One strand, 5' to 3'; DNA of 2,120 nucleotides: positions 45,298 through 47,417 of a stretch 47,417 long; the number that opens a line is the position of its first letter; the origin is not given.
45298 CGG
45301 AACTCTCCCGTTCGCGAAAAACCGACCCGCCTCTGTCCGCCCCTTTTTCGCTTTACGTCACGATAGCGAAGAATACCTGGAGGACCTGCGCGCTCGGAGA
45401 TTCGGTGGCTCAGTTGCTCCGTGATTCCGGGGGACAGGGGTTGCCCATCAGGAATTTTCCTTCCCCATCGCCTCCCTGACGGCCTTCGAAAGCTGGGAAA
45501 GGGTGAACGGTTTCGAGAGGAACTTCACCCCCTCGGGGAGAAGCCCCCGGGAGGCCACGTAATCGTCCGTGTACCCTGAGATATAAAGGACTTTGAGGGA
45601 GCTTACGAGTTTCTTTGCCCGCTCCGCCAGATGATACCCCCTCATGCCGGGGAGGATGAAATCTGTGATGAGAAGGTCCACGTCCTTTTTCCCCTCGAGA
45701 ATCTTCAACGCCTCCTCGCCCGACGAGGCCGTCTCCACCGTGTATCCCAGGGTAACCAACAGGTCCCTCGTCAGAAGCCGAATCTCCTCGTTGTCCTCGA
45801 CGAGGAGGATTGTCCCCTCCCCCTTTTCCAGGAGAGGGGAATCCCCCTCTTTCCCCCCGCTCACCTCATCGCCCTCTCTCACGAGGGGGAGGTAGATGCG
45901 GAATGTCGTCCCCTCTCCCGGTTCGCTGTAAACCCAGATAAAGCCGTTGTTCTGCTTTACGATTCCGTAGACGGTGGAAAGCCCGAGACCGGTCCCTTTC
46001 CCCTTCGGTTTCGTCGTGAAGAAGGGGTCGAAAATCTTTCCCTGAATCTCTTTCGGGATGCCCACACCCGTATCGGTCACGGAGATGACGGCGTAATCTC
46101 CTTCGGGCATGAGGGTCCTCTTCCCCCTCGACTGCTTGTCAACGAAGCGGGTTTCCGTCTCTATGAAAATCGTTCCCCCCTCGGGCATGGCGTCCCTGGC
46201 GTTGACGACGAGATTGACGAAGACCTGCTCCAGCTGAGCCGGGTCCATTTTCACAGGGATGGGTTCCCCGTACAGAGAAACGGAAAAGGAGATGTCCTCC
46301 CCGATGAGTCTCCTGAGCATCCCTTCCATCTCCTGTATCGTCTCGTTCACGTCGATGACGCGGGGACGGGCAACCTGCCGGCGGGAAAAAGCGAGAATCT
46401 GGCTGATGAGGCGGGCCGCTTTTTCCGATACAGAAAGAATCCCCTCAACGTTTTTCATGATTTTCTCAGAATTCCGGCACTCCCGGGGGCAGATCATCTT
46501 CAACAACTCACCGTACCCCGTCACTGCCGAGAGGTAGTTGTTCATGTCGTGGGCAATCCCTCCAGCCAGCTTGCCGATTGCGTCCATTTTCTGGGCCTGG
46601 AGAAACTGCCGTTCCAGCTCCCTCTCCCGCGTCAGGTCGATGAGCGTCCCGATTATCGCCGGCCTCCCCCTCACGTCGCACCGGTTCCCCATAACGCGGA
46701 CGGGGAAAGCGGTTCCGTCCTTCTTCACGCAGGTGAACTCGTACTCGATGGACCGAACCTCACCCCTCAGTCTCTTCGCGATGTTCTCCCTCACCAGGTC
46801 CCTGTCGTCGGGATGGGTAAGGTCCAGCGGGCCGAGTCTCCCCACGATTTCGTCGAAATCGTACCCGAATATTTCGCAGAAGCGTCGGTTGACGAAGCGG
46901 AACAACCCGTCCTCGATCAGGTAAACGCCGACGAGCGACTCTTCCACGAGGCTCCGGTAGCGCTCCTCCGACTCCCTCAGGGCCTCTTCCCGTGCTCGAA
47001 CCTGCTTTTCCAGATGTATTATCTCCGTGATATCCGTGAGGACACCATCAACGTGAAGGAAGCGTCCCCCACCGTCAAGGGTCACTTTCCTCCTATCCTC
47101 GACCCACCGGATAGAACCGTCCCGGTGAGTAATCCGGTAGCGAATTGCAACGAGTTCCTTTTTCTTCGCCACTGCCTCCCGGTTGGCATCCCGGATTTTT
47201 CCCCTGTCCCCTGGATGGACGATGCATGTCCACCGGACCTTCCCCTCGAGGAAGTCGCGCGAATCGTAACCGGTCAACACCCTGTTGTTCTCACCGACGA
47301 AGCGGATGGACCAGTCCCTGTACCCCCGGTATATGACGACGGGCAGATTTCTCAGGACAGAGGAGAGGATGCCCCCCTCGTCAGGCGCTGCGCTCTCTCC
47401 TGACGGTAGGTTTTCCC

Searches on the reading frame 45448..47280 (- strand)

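Call 8: search_protein_families(library=pfam, proteins=[window:45448-47280:-], max_evalue=0.001)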
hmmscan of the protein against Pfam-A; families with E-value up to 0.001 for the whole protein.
window:45448-47280:- (610 aa): 8 families
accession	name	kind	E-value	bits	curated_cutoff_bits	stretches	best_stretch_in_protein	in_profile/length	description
PF08447.18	PAS_3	-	5.4e-31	107.2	25.6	2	2-80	11-88/89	PAS fold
PF02518.31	HATPase_c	-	9.4e-27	94.1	26.4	1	346-467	2-110/111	Histidine kinase-, DNA gyrase B-, and HSP90-like ATPase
PF00072.30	Response_reg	-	2.2e-20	73.3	30.2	1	491-602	1-111/111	Response regulator receiver domain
PF13426.13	PAS_9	-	4.5e-17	62.7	27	1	118-217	3-102/103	PAS domain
PF00989.32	PAS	-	1.7e-14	54.2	22.6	1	106-215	1-112/113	PAS fold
PF13188.13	PAS_8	-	1.1e-11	44.6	21.8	1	106-162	1-55/65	PAS domain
PF08448.16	PAS_4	-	8.4e-09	36.1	23.1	1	123-221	13-110/110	PAS fold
PF00512.31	HisKA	-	7.3e-07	29.6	26.9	1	236-302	3-64/66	His Kinase A (phospho-acceptor) domain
